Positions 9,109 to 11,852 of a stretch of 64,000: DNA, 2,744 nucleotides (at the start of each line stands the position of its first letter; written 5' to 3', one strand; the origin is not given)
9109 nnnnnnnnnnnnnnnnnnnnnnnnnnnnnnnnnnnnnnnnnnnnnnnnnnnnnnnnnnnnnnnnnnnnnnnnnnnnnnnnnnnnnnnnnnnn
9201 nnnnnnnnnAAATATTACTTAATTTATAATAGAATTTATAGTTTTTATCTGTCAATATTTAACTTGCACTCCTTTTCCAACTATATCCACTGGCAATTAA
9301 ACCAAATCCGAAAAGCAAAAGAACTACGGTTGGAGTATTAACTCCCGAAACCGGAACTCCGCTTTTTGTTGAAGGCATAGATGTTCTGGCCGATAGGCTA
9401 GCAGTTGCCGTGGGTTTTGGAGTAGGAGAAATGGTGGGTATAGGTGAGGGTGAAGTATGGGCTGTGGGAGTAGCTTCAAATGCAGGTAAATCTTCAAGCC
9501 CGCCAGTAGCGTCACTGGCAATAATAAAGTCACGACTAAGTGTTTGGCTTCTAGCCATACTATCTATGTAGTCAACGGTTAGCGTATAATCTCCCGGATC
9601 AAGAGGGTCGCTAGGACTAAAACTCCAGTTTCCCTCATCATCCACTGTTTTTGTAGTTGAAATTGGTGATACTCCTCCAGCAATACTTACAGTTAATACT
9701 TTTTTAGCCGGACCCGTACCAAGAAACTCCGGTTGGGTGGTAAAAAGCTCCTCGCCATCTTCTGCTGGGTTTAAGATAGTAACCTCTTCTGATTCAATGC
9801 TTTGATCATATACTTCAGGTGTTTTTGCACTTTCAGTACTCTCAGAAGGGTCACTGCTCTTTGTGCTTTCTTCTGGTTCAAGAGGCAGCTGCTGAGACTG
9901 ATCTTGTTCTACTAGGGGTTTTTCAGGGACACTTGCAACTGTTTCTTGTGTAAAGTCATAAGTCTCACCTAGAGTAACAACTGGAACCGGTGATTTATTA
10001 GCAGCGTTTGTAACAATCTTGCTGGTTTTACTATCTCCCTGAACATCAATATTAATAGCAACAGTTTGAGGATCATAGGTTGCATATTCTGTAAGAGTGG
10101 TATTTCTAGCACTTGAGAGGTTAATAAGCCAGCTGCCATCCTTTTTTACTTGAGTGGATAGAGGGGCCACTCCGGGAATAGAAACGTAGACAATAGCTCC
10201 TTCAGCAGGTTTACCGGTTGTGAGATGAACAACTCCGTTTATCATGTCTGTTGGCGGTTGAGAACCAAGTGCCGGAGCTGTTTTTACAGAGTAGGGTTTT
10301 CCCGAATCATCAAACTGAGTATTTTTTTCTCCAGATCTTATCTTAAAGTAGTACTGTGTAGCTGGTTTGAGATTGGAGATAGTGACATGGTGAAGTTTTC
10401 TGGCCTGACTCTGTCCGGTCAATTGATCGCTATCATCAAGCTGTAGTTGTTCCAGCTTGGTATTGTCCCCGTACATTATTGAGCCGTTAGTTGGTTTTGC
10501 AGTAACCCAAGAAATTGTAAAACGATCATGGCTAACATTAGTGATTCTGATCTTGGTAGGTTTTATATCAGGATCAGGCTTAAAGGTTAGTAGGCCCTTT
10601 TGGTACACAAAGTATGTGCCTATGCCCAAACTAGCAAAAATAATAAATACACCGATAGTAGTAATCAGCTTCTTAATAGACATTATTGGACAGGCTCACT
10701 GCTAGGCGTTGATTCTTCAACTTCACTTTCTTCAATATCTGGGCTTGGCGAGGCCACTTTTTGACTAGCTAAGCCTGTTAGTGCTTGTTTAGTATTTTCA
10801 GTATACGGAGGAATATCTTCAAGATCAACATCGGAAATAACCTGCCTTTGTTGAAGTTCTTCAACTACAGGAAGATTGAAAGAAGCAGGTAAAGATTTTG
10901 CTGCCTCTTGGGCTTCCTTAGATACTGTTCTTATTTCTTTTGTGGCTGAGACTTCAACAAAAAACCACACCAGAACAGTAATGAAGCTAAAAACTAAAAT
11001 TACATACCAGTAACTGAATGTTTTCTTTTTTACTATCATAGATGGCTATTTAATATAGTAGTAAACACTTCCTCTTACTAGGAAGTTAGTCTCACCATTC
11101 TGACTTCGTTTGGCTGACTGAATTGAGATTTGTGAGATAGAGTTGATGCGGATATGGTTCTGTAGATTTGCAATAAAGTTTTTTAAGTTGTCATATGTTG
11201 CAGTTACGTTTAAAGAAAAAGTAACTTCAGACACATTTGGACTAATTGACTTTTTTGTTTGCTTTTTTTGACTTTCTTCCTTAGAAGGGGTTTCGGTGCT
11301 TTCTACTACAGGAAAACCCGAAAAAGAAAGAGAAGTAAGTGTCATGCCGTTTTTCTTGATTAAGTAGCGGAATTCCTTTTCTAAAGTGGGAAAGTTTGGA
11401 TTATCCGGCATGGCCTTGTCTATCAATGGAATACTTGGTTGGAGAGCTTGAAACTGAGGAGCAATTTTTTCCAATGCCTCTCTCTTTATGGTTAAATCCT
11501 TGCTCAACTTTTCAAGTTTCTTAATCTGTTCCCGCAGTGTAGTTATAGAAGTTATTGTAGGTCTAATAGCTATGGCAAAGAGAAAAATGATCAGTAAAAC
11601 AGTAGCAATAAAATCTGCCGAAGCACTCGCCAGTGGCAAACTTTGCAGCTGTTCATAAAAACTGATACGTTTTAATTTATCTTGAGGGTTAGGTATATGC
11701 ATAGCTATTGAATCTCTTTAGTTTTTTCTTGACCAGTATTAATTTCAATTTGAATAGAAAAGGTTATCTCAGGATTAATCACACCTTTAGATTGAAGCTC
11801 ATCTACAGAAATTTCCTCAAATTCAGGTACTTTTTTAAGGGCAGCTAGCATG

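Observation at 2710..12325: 9.6-kb translationally coupled operon linking PilN/PilO-like proteins, four secreted Cys-/STP-rich surface proteins and two PMT-like GT-C glycosyltransferases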

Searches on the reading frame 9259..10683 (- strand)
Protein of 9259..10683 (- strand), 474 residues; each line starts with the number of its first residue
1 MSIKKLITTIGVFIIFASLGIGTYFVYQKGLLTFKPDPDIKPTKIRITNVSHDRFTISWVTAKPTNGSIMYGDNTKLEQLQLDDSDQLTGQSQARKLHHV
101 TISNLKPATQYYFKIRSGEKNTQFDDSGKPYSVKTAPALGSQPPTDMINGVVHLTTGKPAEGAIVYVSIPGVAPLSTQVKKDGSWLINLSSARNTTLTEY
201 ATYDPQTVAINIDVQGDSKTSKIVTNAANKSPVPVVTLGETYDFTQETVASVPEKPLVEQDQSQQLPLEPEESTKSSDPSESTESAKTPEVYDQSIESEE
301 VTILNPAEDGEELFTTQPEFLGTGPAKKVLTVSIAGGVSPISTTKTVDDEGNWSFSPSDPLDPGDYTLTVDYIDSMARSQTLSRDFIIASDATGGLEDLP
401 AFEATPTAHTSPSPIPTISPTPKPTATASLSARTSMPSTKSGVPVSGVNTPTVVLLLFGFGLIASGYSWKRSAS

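Call 4: search_protein_families(library=pfam, proteins=[window:9259-10683:-], max_evalue=1)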
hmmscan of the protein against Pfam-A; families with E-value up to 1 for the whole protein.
window:9259-10683:- (474 aa): 8 families
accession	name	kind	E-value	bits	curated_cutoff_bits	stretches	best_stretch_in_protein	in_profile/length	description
PF16656.11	Pur_ac_phosph_N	-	1.4e-10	42.1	30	1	43-135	2-93/93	Purple acid Phosphatase, N-terminal domain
PF19077.6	Big_13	-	8.6e-09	36.3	27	1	316-383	27-94/102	Bacterial Ig-like domain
PF13620.12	CarboxypepD_reg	-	6.8e-07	30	32.3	2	148-217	2-74/82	Carboxypeptidase regulatory-like domain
PF00041.27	fn3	-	1.1e-06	29.2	25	1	41-118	2-69/84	Fibronectin type III domain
PF16655.11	PhoD_N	-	0.069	14.1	30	1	86-121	47-82/90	PhoD-like phosphatase, N-terminal domain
PF21310.3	OCRL-like_ASH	-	0.13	12.9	27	1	51-116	40-106/109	Inositol polyphosphate 5-phosphatase OCRL-like, ASH domain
PF10179.15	NDNF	-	0.13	12.8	27.3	1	98-115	89-106/127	Neuron-derived neurotrophic factor, first Fn(III) domain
PF19076.6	CshA_repeat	-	0.22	12.6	27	0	21-41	57-77/103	Surface adhesin CshA repetitive domain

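Call 5: search_protein_families(library=ncbifam, proteins=[window:9259-10683:-], max_evalue=1)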
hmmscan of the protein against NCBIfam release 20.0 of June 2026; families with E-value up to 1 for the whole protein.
window:9259-10683:- (474 aa): 2 families
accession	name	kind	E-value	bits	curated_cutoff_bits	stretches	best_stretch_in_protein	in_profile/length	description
NF033510.3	Ca_tandemer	repeat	4e-09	36.7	50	2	318-375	33-91/96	Ca2+-stabilized repeat-containing adhesin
NF038127.1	FDP_fam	subfamily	0.0013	19.2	29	1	344-396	78-131/150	DVUA0089 family protein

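Call 36: find_related_loci(query=A3, collection=metagenome_contigs, flank=10000)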
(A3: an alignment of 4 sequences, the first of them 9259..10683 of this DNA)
Query A3 (474 aa) in metagenome_contigs; peptide patterns used: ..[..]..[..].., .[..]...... (x = any residue, [..] = any of these).
98 stretches matched a pattern; 1 encode a relative of the query (tblastn E <= 1e-3); 1 distinct loci.
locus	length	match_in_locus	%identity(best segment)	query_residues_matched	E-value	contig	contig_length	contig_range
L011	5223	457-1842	63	1-471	0e+0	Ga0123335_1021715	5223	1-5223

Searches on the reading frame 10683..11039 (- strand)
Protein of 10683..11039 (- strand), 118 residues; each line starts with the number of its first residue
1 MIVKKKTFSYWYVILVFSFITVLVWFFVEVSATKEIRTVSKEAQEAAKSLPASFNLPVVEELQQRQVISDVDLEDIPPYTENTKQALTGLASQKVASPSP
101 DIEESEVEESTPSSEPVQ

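Call 4: search_protein_families(library=pfam, proteins=[window:10683-11039:-], max_evalue=1)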
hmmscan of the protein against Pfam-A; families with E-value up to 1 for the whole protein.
window:10683-11039:- (118 aa): 0 families

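Call 5: search_protein_families(library=ncbifam, proteins=[window:10683-11039:-], max_evalue=1)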
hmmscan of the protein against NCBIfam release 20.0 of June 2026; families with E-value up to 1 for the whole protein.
window:10683-11039:- (118 aa): 1 family
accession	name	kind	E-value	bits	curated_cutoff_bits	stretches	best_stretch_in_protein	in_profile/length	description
NF000060.1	MFS_efflux_LmrB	exception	0.73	8.6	800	1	9-34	336-361/479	lincomycin efflux MFS transporter Lmr(B)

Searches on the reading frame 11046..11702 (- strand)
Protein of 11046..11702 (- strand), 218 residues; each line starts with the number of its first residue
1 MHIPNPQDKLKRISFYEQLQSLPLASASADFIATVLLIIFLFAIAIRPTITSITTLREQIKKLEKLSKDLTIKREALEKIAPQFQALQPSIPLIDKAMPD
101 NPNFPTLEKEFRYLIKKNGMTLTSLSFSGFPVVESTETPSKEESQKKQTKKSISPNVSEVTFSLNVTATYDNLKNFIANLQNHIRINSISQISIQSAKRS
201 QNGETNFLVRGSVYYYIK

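Call 4: search_protein_families(library=pfam, proteins=[window:11046-11702:-], max_evalue=1)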
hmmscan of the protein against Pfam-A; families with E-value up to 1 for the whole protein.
window:11046-11702:- (218 aa): 6 families
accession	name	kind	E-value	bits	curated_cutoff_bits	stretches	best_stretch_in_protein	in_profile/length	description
PF04350.18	PilO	-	2.5e-05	24.9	22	1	56-216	4-143/145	Pilus assembly protein, PilO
PF04977.20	DivIC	-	0.0085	16.3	28.9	1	35-79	1-45/80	Septum formation initiator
PF23352.1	IFT52_central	-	0.014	16.1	27.9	1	58-90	33-65/81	IFT52 central domain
PF10741.14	T2SSM_b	-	0.019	15.3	21.7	1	145-206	47-99/111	Type II secretion system (T2SS), protein M subtype b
PF01017.26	STAT_alpha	-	0.043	14.3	27.5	1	52-85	127-160/167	STAT transcription factor, coiled-coil domain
PF05531.17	NPV_P10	-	0.093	13.7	29.8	1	45-105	12-71/75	Nucleopolyhedrovirus P10 protein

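Call 5: search_protein_families(library=ncbifam, proteins=[window:11046-11702:-], max_evalue=1)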
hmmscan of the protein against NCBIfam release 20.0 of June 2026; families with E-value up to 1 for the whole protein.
window:11046-11702:- (218 aa): 3 families
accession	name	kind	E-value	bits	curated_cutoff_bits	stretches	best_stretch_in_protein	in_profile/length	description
NF040576.1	T2SS_GspM_XpsM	equivalog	0.0013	18.4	60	0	158-205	114-161/180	type II secretion system protein GspM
TIGR02209.1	ftsL_broad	equivalog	0.026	14.4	42.45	0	32-77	12-57/85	cell division protein FtsL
TIGR00896.1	CynX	subfamily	0.085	11.9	406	1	36-68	2-34/355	CynX/NimT family MFS transporter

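Call 10: find_homologous_proteins(query=window:11046-11702:-)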
Query window:11046-11702:- (218 aa): 2 proteins with E <= 0.001 among 447 candidates.
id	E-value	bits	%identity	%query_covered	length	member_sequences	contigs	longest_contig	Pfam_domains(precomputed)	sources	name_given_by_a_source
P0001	8.3e-131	451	99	100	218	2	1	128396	-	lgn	-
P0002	9.8e-4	37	28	52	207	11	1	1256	-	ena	-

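Call 78: predict_structure(alignment_id=A6)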
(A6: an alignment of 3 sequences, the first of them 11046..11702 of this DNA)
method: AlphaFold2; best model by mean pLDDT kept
length: 218 residues; sequences in the alignment: 3
mean_pLDDT: 61.3   pTM: 0.41
mean pLDDT of the five models: 61.3, 58.9, 57.6, 53.6, 48.7
residues with pLDDT >= 90: 0; 70-90: 66; 50-70: 93; < 50: 59
segments of 3 or more residues with pLDDT < 50: 1-5, 84-104, 130-155
pLDDT, mean of each block of 10 residues (from residue 1): 48 51 53 70 68 66 70 63 47 41 60 86 75 36 38 50 84 80 61 63 78 61
secondary structure, 60 per line:
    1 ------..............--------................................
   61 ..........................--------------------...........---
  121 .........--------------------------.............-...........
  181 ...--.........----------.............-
elements in order: H7-20 H29-86 H107-117 E121-129 E156-168 H170-183 E186-194 E205-217

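Call 82: fold_search(model_id=the predicted structure, library=pdb)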
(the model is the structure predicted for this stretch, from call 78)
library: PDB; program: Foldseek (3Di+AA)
matches with E <= 10: 1184; with E <= 0.001: 2
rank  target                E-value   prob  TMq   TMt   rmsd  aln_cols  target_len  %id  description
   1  3jc8_Oa               1.2e-06  1.00  0.38  0.43  21.2       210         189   15  Architectural model of the type IVa pilus machine in a piliated state (released 2016-03-16)
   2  2rjz_A                3.8e-04  1.00  0.37  0.57   8.7       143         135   12  Crystal structure of the type 4 fimbrial biogenesis protein PilO from Pseudomonas aeruginosa (released 2007-11-06)
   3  2rjz_B                1.4e-03  1.00  0.34  0.55  12.7       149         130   12  Crystal structure of the type 4 fimbrial biogenesis protein PilO from Pseudomonas aeruginosa (released 2007-11-06)
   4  5uvr                  3.6e-03  1.00  0.31  0.62   9.1       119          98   12  The core region of PilO from the type IV pilus system of Pseudomonas aeruginosa (released 2018-02-21)
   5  6lad_A                2.0e-02  1.00  0.31  0.34   8.0       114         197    9  Crystal structure of Amuc_1100 from Akkermansia muciniphila (released 2020-08-05)
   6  6laf_A                2.3e-02  0.99  0.28  0.35   8.2       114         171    8  Crystal structure of the core domain of Amuc_1100 from Akkermansia muciniphila (released 2020-08-05)
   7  9mkb_AB               3.3e-02  0.35  0.14  0.12  11.7       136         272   12  Structure of the bacteriophage T4 portal-neck-tail complex (released 2025-12-24)
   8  6lad_D                3.5e-02  1.00  0.32  0.36   6.4       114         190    9  Crystal structure of Amuc_1100 from Akkermansia muciniphila (released 2020-08-05)
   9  6kny_A                6.0e-02  1.00  0.31  0.38   5.0       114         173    6  Structure of Amuc_1100 without transmembrane region from Akkermansia muciniphila (released 2020-04-15)
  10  6lad_E                6.4e-02  0.98  0.27  0.32   7.9       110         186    7  Crystal structure of Amuc_1100 from Akkermansia muciniphila (released 2020-08-05)
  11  6lad_B                8.2e-02  1.00  0.31  0.36   5.8       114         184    8  Crystal structure of Amuc_1100 from Akkermansia muciniphila (released 2020-08-05)
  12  8eon_D                8.2e-02  0.84  0.22  0.25   8.9       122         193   10  Pseudomonas phage E217 baseplate complex (released 2023-07-26)
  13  2y50                  9.8e-02  0.80  0.28  0.11   8.7       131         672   12  Crystal Structure of Collagenase G from Clostridium histolyticum at 2. 80 Angstrom Resolution (released 2011-09-28)
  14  6lad_C                1.0e-01  0.99  0.31  0.35   7.7       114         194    8  Crystal structure of Amuc_1100 from Akkermansia muciniphila (released 2020-08-05)
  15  4arf_A                1.1e-01  0.82  0.26  0.16   9.4       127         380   10  CRYSTAL STRUCTURE OF THE PEPTIDASE DOMAIN OF COLLAGENASE H FROM CLOSTRIDIUM HISTOLYTICUM IN COMPLEX WITH THE PEPTIDIC  (released 2013-06-05)
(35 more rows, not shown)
